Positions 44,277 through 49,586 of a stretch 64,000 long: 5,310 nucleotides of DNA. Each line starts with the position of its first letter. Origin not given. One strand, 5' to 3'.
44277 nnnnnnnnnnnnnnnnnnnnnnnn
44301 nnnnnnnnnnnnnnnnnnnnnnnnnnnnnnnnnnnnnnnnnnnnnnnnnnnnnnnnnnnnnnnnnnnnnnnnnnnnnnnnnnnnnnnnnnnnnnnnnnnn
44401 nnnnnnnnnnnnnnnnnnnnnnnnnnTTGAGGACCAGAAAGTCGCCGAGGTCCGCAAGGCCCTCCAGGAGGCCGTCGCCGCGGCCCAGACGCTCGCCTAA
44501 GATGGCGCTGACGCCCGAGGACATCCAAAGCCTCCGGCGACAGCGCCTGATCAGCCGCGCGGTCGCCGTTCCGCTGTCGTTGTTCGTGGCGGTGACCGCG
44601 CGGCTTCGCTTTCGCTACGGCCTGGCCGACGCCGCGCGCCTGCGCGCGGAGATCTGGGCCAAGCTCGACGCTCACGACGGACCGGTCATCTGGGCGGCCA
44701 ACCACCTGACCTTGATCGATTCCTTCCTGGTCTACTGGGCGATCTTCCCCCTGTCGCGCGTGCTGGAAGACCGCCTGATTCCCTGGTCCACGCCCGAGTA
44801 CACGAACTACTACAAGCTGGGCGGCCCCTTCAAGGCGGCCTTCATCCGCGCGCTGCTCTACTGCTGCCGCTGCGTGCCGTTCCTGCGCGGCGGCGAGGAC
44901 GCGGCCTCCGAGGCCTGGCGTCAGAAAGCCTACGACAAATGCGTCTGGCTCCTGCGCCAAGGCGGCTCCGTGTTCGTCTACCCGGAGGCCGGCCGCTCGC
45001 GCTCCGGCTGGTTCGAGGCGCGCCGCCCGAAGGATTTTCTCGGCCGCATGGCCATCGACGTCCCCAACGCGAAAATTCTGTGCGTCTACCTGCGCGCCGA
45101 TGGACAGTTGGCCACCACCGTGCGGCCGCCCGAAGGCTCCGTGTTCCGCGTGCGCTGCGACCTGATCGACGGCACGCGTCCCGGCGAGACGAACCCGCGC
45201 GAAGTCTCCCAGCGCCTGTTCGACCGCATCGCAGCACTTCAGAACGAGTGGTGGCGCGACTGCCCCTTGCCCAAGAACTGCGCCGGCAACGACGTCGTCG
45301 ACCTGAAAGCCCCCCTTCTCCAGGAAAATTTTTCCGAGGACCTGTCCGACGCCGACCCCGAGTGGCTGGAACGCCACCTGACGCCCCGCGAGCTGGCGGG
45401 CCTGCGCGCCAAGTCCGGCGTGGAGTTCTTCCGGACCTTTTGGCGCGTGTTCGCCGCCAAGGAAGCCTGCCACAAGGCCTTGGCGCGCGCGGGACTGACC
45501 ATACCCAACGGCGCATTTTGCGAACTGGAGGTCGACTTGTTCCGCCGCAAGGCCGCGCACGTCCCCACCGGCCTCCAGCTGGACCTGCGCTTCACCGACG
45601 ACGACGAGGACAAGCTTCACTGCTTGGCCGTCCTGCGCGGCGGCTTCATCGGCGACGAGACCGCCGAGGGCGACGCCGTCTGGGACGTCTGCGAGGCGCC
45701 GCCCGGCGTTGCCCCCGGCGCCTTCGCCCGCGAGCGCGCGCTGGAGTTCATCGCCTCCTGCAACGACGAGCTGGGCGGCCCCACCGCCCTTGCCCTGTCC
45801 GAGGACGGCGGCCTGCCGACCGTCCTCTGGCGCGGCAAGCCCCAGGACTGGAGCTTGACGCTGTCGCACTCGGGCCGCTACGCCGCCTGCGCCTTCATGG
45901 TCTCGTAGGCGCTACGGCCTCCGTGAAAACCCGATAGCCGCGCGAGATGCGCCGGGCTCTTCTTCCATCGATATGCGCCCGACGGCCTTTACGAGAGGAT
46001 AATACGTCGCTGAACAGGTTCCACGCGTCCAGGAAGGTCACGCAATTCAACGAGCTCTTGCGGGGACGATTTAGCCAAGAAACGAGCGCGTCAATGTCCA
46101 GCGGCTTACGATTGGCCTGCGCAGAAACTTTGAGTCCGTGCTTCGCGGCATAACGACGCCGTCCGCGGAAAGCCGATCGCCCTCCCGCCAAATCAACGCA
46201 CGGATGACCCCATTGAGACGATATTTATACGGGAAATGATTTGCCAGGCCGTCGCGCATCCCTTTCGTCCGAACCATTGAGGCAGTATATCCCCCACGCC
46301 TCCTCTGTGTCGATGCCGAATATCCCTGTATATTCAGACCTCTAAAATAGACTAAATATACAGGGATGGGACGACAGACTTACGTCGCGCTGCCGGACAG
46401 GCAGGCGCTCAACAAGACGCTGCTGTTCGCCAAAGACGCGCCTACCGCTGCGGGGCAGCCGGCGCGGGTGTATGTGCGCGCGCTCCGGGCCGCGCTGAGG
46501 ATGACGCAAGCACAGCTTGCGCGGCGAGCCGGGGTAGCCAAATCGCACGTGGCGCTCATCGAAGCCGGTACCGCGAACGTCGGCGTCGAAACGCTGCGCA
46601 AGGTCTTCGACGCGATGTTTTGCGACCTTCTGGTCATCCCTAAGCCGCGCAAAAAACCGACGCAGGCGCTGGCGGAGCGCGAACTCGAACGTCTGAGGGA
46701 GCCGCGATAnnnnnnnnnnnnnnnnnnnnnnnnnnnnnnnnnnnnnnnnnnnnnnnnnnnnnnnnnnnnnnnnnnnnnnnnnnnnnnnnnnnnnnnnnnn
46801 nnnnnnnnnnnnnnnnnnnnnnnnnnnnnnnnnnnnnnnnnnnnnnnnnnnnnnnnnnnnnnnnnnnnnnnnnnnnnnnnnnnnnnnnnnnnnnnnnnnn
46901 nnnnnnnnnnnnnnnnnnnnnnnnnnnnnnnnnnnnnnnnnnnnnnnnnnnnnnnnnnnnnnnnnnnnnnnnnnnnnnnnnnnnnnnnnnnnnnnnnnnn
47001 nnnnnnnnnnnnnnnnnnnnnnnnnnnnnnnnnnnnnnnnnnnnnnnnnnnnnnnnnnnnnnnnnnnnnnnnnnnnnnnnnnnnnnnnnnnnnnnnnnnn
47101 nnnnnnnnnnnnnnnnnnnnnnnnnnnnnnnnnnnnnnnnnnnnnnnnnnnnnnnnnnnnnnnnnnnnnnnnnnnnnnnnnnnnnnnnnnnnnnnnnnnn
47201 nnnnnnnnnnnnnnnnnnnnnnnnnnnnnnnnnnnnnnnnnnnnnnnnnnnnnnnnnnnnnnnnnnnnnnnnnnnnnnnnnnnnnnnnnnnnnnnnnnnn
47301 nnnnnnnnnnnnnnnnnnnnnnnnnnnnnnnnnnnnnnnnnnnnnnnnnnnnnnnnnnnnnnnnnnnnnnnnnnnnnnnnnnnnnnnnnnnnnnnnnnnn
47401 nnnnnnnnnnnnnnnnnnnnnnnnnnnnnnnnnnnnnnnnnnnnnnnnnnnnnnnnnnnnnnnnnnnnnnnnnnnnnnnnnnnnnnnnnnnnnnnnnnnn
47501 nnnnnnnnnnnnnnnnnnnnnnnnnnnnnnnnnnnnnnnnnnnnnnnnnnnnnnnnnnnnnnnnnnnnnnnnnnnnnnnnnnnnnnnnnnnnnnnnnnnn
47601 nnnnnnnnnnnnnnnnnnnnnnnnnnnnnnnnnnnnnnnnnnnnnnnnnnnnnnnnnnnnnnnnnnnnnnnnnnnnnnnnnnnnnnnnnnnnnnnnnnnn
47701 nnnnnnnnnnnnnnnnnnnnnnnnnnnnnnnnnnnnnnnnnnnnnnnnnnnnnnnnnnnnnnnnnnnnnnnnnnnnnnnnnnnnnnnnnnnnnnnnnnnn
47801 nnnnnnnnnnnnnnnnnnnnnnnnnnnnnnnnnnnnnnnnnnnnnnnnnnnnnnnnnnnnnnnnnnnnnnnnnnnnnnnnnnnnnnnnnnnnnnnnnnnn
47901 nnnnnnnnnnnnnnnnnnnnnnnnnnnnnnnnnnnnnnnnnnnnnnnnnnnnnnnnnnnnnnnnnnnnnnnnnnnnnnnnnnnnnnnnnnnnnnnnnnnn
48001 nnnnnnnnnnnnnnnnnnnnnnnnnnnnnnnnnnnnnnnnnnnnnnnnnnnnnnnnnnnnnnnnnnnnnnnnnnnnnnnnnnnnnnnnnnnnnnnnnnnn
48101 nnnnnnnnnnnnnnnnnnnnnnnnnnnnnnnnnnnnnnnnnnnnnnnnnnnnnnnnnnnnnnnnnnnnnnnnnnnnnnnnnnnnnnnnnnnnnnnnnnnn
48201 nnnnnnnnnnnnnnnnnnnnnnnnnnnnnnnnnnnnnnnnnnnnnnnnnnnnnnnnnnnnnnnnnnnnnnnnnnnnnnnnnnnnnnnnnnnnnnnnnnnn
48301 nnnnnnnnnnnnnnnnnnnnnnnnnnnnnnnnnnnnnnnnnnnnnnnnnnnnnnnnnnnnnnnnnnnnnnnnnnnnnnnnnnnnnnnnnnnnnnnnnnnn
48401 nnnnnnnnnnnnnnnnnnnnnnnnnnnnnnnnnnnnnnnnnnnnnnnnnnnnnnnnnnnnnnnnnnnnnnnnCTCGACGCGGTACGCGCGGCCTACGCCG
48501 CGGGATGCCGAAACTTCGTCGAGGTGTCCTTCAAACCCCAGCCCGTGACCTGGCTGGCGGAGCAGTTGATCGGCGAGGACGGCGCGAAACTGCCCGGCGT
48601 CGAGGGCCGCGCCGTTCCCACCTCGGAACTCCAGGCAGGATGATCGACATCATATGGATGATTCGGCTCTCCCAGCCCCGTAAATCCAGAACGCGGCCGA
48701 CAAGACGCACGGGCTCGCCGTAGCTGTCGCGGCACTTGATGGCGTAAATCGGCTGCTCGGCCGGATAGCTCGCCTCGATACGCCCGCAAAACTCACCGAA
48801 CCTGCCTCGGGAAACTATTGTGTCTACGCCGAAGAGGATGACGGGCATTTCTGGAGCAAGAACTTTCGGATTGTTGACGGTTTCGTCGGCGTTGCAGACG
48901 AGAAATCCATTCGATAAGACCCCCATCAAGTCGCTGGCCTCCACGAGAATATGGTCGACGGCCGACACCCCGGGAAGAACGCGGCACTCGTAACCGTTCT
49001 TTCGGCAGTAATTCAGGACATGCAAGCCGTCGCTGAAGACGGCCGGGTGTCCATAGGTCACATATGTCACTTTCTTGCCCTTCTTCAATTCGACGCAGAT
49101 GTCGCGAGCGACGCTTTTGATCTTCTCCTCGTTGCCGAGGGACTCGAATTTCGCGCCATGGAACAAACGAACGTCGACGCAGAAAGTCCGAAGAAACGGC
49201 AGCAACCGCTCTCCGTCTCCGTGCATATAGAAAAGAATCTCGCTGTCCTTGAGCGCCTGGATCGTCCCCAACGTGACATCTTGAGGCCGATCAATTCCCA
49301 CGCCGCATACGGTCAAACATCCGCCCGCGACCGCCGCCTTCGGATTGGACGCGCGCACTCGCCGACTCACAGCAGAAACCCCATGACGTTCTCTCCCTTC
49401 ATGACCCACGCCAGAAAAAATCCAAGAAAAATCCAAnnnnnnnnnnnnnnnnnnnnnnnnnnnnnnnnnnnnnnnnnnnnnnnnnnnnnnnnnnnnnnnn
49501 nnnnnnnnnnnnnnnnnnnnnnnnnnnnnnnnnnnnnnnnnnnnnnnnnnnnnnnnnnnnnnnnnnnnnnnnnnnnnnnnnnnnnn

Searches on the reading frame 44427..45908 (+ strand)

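Call 60: search_protein_families(library=pfam, proteins=[window:44427-45908:+], max_evalue=0.00001)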
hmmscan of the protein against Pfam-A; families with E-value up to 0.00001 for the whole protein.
window:44427-45908:+ (493 aa): 2 families
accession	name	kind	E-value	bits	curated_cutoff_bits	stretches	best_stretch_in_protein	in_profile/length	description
PF01553.26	Acyltransferase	-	4.3e-08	33.5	23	1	84-218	13-127/132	Acyltransferase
PF01648.25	ACPS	-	7.1e-07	29.7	25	1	305-378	20-85/111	4'-phosphopantetheinyl transferase superfamily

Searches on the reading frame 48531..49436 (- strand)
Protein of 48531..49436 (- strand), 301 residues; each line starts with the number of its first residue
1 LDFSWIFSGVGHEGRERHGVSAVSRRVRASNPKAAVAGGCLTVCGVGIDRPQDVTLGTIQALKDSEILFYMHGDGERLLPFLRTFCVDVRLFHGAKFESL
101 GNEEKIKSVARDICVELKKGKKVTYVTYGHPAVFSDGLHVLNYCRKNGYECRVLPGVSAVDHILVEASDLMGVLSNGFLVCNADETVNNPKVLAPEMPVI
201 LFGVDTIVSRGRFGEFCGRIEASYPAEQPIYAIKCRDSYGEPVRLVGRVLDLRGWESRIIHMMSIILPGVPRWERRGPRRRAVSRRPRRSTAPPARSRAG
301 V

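Call 3: search_protein_families(library=pfam, proteins=[window:48531-49436:-], max_evalue=0.01)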
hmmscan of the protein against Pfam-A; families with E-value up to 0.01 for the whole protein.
window:48531-49436:- (301 aa): 1 family
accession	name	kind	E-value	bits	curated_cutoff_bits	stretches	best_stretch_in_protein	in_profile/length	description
PF00590.25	TP_methylase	-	3.1e-16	60.4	27.8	1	41-163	2-123/212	Tetrapyrrole (Corrin/Porphyrin) Methylases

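Call 4: search_protein_families(library=ncbifam, proteins=[window:48531-49436:-], max_evalue=0.1)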
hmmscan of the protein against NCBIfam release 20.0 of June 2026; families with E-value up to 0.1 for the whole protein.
window:48531-49436:- (301 aa): 15 families
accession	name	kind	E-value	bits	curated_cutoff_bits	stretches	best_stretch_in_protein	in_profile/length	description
TIGR01467.1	cobI_cbiL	equivalog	5.4e-10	39.1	163.25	1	41-165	3-135/230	precorrin-2 C(20)-methyltransferase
NF004058.0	PRK05576.1-1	equivalog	1.6e-07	31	239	1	102-159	70-127/221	cobalt-factor II C(20)-methyltransferase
NF052436.1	YabN_Meth_PPase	exception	8.5e-07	28.3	525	1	41-184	1-141/486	bifunctional methyltransferase/pyrophosphohydrolase YabN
TIGR02434.1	CobF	equivalog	3.8e-06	26.7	195.8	1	105-163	87-148/250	precorrin-6A synthase (deacetylating)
NF004062.0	PRK05576.1-5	equivalog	3.1e-05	23.5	194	1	41-161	3-123/219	cobalt-factor II C(20)-methyltransferase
NF011570.0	PRK14994.1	equivalog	0.00016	21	502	1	33-167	6-132/287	16S rRNA (cytidine(1402)-2'-O)-methyltransferase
NF004059.0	PRK05576.1-2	equivalog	0.00039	20.2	274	1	102-164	72-133/236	cobalt-factor II C(20)-methyltransferase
NF004647.0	PRK05990.1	equivalog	0.00041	19.9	271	1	39-161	6-141/245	precorrin-2 C(20)-methyltransferase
NF004061.0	PRK05576.1-4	equivalog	0.00073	19.2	265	1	105-168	76-138/237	cobalt-factor II C(20)-methyltransferase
TIGR01466.1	cobJ_cbiH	equivalog_domain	0.00078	19.1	246.35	1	42-163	2-114/239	precorrin-3B C(17)-methyltransferase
TIGR01469.1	cobA_cysG_Cterm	equivalog_domain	0.00091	19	185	1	42-159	4-117/238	uroporphyrinogen-III C-methyltransferase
NF004455.0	PRK05787.1-3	equivalog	0.0017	18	258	1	42-164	4-116/221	cobalt-precorrin-7 (C(5))-methyltransferase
NF007922.1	PRK10637.1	equivalog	0.016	14.2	400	1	35-159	215-333/450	siroheme synthase CysG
TIGR00096.1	TIGR00096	equivalog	0.019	14.4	167.9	1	52-167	13-122/275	16S rRNA (cytidine(1402)-2'-O)-methyltransferase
TIGR01465.1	cobM_cbiF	equivalog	0.029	13.7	259.65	1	113-160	64-111/247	precorrin-4 C(11)-methyltransferase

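Call 34: search_protein_families(library=padloc, proteins=[window:48531-49409:-], max_evalue=0.01)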
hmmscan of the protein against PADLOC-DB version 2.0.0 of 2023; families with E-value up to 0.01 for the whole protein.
window:48531-49409:- (292 aa): 0 families
